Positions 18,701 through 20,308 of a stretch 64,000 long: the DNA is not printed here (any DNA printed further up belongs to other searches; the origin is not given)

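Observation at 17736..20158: Candidate RNA-repair module: kinase-only Pnk-like protein adjacent to an Rnl2-like RNA ligase, near a phage tRNA set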

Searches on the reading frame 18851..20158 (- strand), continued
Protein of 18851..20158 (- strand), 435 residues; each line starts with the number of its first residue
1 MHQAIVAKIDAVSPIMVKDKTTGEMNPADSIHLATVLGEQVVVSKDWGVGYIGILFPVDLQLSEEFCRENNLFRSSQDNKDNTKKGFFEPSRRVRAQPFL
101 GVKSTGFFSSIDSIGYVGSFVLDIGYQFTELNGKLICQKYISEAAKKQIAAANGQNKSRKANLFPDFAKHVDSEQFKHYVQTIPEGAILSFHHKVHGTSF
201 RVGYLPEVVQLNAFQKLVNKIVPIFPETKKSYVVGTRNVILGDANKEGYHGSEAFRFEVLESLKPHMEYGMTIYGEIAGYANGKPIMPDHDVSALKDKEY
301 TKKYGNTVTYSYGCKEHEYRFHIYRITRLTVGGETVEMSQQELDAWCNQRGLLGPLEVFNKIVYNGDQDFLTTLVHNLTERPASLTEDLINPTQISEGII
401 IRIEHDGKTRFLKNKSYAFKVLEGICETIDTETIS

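Call 13: search_protein_families(library=pfam, proteins=[P0006, P0031, window:18851-20158:-], max_evalue=1)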
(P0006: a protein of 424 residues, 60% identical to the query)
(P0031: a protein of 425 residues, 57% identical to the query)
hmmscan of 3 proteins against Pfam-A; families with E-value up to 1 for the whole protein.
P0006 (424 aa): 3 families
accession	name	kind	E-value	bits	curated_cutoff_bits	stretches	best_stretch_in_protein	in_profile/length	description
PF09414.15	RNA_ligase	-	9.8e-09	36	27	1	181-395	7-161/171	RNA ligase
PF21189.3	PHA02142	-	1.5e-05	25.8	27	1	5-86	3-82/92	PHA02142 OB-fold domain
PF19016.5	DUF5745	-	0.13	12.6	27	1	347-367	37-57/59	Domain of unknown function (DUF5745)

P0031 (425 aa): 3 families
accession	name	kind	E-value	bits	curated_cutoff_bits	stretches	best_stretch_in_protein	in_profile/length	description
PF09414.15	RNA_ligase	-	2.1e-08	34.9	27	1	182-395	7-160/171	RNA ligase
PF21189.3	PHA02142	-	4.4e-07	30.7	27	1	5-85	3-81/92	PHA02142 OB-fold domain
PF10637.15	Ofd1_CTDD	-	0.083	12.8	27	1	130-235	83-188/255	Oxoglutarate and iron-dependent oxygenase degradation C-term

window:18851-20158:- (435 aa): 3 families
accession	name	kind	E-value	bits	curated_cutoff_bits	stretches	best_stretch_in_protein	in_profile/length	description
PF09414.15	RNA_ligase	-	3e-07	31.2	27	1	193-407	7-161/171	RNA ligase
PF21189.3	PHA02142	-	0.016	16.1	27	1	25-97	13-83/92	PHA02142 OB-fold domain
PF12957.13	DUF3846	-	0.19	12.4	27.5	1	331-390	28-95/103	Domain of unknown function (DUF3846)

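Call 14: find_encoding_contigs(protein=P0007, flank=8000, max_places=3)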
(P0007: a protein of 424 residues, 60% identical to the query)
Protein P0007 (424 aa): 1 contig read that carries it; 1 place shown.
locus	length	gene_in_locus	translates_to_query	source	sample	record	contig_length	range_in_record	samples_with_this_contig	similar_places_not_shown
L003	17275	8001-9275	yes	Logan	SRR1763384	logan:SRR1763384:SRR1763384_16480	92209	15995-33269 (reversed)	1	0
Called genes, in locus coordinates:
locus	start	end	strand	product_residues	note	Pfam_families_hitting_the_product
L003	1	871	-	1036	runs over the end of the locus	PF14528:LAGLIDADG_3 (faint), PF00476:DNA_pol_A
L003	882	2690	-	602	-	PF06745:ATPase (weak), PF03796:DnaB_C (weak)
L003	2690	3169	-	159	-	-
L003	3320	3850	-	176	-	-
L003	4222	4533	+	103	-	PF20274:cREC_REC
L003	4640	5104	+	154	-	-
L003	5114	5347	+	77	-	-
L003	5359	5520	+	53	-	-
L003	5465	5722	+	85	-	-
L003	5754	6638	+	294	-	PF01145:Band_7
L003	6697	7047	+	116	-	-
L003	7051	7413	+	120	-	-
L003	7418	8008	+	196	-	-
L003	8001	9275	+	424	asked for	PF21189:PHA02142 (weak), PF09414:RNA_ligase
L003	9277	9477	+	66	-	-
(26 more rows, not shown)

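Call 19: find_related_loci(query=window:18851-20158:-, collection=viral_contigs, flank=10000)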
Query window:18851-20158:- (435 aa) in viral_contigs; peptide patterns used: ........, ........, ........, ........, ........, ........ (x = any residue, [..] = any of these).
5 stretches matched a pattern; 1 encode a relative of the query (tblastn E <= 1e-3); 1 distinct loci.
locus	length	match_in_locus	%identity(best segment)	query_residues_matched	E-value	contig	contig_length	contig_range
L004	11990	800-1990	35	28-431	2e-68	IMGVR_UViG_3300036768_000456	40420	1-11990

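Call 24: find_related_loci(query=A1, collection=viral_contigs, flank=10000)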
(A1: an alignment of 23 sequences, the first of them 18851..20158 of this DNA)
Query A1 (435 aa) in viral_contigs; peptide patterns used: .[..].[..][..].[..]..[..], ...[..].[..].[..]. (x = any residue, [..] = any of these).
68 stretches matched a pattern; 45 encode a relative of the query (tblastn E <= 1e-3); 45 distinct loci.
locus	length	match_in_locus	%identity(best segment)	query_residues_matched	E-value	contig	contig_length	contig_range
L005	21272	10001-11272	53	2-435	8e-150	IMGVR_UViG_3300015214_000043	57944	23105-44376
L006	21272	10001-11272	53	2-435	8e-150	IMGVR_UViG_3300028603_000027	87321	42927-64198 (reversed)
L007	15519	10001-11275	54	2-434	1e-149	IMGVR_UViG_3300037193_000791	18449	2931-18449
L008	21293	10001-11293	52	1-435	1e-146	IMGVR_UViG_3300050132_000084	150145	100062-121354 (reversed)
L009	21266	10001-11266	53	1-432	1e-146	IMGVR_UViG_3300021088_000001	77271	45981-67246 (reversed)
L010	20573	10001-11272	53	2-432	1e-145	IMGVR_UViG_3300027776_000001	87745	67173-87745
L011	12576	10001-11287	52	1-432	3e-144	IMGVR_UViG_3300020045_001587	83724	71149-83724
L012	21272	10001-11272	53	1-434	3e-142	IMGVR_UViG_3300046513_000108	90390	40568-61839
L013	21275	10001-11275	52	2-432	3e-142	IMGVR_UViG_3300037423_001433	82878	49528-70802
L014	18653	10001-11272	52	1-434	6e-142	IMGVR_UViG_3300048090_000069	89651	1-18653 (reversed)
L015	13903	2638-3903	51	1-432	5e-138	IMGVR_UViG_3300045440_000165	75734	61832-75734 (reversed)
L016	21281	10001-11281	51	2-435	1e-136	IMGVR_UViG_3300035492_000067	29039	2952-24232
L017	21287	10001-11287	50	2-435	3e-136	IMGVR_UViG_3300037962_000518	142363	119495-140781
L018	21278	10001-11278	49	2-435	5e-134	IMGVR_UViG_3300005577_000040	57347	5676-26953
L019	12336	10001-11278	49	2-435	5e-134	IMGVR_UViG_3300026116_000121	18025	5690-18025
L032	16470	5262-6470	36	1-425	4e-69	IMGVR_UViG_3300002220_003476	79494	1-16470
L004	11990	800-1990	35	28-431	1e-66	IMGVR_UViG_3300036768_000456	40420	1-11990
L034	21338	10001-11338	34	3-431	4e-65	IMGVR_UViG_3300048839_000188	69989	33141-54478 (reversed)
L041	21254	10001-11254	30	1-435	4e-47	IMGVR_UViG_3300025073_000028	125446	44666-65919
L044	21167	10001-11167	28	28-419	2e-40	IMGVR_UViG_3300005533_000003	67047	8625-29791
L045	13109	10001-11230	26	23-423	8e-27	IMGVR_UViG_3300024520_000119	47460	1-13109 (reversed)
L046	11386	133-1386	26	24-432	3e-26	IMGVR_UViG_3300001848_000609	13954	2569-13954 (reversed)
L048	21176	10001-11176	27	38-435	2e-26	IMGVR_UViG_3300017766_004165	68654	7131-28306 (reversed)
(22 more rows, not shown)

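Call 29: predict_structure(alignment_id=A2)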
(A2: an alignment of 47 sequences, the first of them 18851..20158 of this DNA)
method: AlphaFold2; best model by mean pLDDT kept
length: 435 residues; sequences in the alignment: 47
mean_pLDDT: 91.9   pTM: 0.87
mean pLDDT of the five models: 91.9, 91.0, 90.7, 88.7, 88.3
residues with pLDDT >= 90: 348; 70-90: 68; 50-70: 18; < 50: 1
segments of 3 or more residues with pLDDT < 50: none
pLDDT, mean of each block of 10 residues (from residue 1): 91 94 93 95 96 96 97 96 94 92 93 93 94 95 83 57 81 89 97 95 93 92 92 88 77 91 97 96 92 95 97 95 95 91 97 97 97 97 96 97 94 96 83 65
secondary structure, 60 per line:
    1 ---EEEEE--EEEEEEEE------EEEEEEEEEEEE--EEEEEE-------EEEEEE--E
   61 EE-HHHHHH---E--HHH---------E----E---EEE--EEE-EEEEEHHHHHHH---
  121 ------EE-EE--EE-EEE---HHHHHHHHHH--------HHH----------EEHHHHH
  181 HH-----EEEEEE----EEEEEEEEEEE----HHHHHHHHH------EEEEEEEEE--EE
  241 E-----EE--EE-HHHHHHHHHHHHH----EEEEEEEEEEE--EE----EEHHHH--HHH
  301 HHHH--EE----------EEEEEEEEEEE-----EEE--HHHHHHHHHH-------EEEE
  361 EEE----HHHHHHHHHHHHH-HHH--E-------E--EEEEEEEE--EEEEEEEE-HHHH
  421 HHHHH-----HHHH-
elements in order: E4-8 E11-18 E25-36 E39-44 E52-57 E60-62 H64-69 E97-99 E102-104 E106-110 H111-117 E137-139 H143-152 H176-182 E188-193 E198-208 H213-221 E228-236 E239-241 H254-266 E271-281 H292-295 H298-304 E319-329 E335-337 H340-349 E357-363 H368-380 E398-405 E408-415 H417-425 H431-434

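Call 31: fold_search(model_id=the predicted structure, library=pdb)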
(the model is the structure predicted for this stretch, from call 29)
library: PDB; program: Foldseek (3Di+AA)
matches with E <= 10: 365; with E <= 0.001: 29
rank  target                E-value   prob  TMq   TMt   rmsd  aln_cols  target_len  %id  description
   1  6vt4                  6.8e-16  1.00  0.56  0.70   6.0       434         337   16  Naegleria gruberi RNA ligase R149A mutant apo (released 2020-04-08)
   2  6vt1_A                1.0e-15  1.00  0.57  0.72   6.3       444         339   17  Naegleria gruberi RNA ligase D172A mutant apo (released 2020-04-08)
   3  6vte                  1.4e-15  1.00  0.55  0.70   6.6       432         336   16  Naegleria gruberi RNA Ligase K170M mutant with AMP and Mn (released 2020-04-08)
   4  6vt8                  2.2e-15  1.00  0.56  0.70   6.7       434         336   16  Naegleria gruberi RNA ligase E312A mutant with AMP and Mn (released 2020-04-08)
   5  6vt0                  2.6e-15  1.00  0.56  0.71   6.1       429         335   16  Naegleria gruberi RNA ligase K170A mutant apo (released 2020-04-08)
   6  6vtg_A                3.5e-15  1.00  0.54  0.67   6.5       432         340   17  Naegleria gruberi RNA ligase E227A mutant apo (released 2020-04-08)
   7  5cot                  4.1e-15  1.00  0.55  0.68   6.7       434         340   17  Structure and mechanism of a eukaryal nick-sealing RNA ligase (released 2015-10-28)
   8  6vtf_A                7.4e-15  1.00  0.56  0.70   6.3       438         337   16  Naegleria gruberi RNA ligase with PPi (released 2020-04-08)
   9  6vt5                  7.4e-15  1.00  0.55  0.69   6.4       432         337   17  Naegleria gruberi RNA ligase R4a K121A mutant apo (released 2020-04-08)
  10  6vtd                  7.4e-15  1.00  0.55  0.69   6.7       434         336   16  Naegleria gruberi RNA ligase R149A mutant with ATP and Mn (released 2020-04-08)
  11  5cou                  1.0e-14  1.00  0.56  0.69   6.4       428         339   17  Structure and mechanism of a eukaryal nick-sealing RNA ligase K170M+ATP (released 2015-10-28)
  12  6vt3                  1.0e-14  1.00  0.54  0.67   6.7       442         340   17  Naegleria gruberi RNA ligase K326A mutant apo (released 2020-04-08)
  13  6vt9                  1.6e-14  1.00  0.55  0.70   6.9       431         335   17  Naegleria gruberi RNA ligase E227A mutant with ATP and Mn (released 2020-04-08)
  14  1xdn                  2.3e-07  1.00  0.33  0.51   9.1       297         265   16  High resolution crystal structure of an editosome enzyme from trypanosoma brucei: RNA editing ligase 1 (released 2004-12-07)
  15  2hvr_A                2.4e-06  1.00  0.30  0.39  12.5       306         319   13  Structure of T4 RNA Ligase 2 with Nicked 5'-Adenylated nucleic acid duplex containing a 3'-deoxyribonucleotide at the  (released 2006-10-17)
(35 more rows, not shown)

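Call 35: search_solved_structures(query=A2, max_evalue=10, show_alignments=3)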
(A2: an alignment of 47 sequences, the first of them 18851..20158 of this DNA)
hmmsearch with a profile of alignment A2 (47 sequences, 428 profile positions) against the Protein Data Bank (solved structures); distinct sequences matched with E-value up to 10: 15.
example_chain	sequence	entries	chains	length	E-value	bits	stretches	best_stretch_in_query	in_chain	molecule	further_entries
6vt5_A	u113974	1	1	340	0.067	15.1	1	6-56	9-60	RNA Ligase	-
5cot_A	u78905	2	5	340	0.079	14.9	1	6-56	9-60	Naegleria gruberi RNA ligase | RNA ligase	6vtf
6vt3_A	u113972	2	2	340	0.079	14.9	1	6-56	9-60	RNA Ligase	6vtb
6vt8_A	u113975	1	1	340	0.08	14.9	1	6-56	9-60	RNA Ligase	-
6vt1_A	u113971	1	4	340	0.081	14.9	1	6-56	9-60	RNA Ligase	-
6vt9_A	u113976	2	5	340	0.083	14.8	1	6-56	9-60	RNA ligase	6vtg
6vt4_A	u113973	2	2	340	0.085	14.8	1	6-56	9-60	RNA Ligase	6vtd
5cou_A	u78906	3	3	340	0.094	14.7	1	6-56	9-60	Naegleria gruberi RNA ligase | RNA ligase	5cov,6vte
6vt0_A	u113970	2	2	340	0.094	14.7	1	6-56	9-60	RNA Ligase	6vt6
4ls6_A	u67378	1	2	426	0.41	12.5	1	235-273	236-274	3-oxoacyl-[acyl-carrier-protein] synthase 2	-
4ls5_A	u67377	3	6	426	0.42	12.5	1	235-273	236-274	3-oxoacyl-[acyl-carrier-protein] synthase 2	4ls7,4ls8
1e5m_A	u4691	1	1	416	0.72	11.7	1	235-273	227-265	BETA KETOACYL ACYL CARRIER PROTEIN SYNTHASE II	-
1v75_A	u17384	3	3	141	0.94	11.4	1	152-181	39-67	Hemoglobin D alpha chain | Hemoglobin D subunit alpha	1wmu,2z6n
4xox_A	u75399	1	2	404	1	11.3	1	236-273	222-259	3-oxoacyl-ACP synthase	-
3u0f_A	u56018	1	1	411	2.4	10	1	237-273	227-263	Beta-ketoacyl synthase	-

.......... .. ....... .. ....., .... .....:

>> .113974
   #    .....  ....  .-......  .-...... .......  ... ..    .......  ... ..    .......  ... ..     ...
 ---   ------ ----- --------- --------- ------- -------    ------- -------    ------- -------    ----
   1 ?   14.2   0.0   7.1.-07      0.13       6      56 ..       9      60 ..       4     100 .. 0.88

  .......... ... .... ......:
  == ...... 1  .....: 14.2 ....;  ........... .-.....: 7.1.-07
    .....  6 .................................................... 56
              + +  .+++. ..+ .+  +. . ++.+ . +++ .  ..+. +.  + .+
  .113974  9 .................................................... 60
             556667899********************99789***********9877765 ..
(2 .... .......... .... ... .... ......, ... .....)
